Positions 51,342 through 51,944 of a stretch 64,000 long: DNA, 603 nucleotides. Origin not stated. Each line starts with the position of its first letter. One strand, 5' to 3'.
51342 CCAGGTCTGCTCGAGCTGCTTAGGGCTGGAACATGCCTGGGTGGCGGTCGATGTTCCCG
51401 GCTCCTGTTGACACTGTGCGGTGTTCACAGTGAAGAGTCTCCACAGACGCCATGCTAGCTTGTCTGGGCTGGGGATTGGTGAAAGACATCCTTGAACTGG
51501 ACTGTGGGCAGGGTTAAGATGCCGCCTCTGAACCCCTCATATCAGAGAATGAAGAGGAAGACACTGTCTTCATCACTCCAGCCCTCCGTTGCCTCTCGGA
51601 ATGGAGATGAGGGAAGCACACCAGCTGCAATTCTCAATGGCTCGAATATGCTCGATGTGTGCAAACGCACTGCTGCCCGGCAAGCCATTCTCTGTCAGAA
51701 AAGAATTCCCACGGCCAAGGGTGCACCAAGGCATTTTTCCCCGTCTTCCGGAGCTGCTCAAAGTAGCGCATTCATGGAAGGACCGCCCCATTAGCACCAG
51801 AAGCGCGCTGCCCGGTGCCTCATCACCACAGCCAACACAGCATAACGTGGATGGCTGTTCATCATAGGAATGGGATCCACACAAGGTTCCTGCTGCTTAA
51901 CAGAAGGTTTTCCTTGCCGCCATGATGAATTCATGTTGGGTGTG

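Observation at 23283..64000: Head-to-tail tandem array of four intact two-exon TAAR-family receptor genes with a ~10.5-kb repeat unit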

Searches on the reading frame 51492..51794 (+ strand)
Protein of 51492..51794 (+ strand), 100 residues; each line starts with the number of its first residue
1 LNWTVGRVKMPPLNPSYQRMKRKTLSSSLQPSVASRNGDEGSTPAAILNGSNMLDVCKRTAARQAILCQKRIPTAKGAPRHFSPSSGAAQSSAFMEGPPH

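Call 26: search_protein_families(library=pfam, proteins=[window:51492-51794:+], max_evalue=0.01)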
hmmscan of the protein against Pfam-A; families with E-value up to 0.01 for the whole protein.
window:51492-51794:+ (100 aa): 0 families
